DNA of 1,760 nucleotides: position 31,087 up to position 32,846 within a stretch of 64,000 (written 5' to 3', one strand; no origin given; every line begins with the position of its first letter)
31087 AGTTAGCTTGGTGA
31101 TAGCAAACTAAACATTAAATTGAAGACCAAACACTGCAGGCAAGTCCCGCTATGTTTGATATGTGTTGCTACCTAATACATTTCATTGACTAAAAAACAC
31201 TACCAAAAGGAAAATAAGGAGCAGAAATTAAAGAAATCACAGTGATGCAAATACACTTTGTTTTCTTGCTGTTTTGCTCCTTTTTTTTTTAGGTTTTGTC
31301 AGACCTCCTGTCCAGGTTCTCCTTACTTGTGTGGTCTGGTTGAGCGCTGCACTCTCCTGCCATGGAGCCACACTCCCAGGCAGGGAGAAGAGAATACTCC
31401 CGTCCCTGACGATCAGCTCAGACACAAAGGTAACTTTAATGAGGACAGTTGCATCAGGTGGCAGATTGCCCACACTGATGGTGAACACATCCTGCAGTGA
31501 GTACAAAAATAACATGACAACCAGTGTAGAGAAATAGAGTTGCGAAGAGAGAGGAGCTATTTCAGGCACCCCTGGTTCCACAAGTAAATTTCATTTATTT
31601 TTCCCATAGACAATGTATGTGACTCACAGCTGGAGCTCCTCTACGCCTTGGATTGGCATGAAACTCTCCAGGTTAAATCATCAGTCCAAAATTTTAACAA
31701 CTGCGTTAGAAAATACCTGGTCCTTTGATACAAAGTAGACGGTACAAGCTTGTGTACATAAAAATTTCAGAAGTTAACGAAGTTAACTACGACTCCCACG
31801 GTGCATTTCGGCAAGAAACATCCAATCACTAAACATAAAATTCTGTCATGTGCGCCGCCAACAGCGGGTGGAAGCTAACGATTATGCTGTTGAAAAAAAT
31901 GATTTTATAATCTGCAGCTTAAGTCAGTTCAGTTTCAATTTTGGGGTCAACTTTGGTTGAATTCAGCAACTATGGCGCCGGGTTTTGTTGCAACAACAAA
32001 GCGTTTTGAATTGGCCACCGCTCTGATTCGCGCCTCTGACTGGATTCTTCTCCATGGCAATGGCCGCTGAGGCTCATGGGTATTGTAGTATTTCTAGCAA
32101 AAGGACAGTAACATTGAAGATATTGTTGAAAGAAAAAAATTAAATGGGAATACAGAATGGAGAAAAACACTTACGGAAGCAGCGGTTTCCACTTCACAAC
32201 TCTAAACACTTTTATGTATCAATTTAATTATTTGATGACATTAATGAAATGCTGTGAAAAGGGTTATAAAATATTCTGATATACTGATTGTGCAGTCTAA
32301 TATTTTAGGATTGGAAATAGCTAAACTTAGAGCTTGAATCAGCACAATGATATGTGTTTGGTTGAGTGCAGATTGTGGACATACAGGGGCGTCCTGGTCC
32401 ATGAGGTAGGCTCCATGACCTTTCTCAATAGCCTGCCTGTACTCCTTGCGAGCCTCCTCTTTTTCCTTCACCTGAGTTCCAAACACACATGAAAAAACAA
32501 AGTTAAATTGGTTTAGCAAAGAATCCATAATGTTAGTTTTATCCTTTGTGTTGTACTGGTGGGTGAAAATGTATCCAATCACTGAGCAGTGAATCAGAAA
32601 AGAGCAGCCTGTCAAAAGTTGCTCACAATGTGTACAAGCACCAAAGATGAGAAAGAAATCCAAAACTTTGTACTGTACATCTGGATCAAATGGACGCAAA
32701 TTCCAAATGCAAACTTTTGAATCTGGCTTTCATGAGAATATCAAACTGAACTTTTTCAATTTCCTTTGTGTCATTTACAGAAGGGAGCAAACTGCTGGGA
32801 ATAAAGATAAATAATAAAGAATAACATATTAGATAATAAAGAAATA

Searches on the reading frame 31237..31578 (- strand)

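Call 57: search_protein_families(library=pfam, proteins=[window:31237-31578:-], max_evalue=0.01)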
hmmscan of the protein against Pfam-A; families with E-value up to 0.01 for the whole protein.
window:31237-31578:- (113 aa): 1 family
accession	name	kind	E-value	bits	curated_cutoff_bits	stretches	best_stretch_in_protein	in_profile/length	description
PF08487.16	VIT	-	0.0024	18.5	26.5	1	28-51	88-111/111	Vault protein inter-alpha-trypsin domain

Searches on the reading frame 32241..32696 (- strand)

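Call 57: search_protein_families(library=pfam, proteins=[window:32241-32696:-], max_evalue=0.01)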
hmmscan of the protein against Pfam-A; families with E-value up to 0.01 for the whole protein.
window:32241-32696:- (151 aa): 1 family
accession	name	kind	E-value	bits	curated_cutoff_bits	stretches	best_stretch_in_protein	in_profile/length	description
PF08487.16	VIT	-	8.2e-07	29.6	26.5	1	72-104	57-89/111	Vault protein inter-alpha-trypsin domain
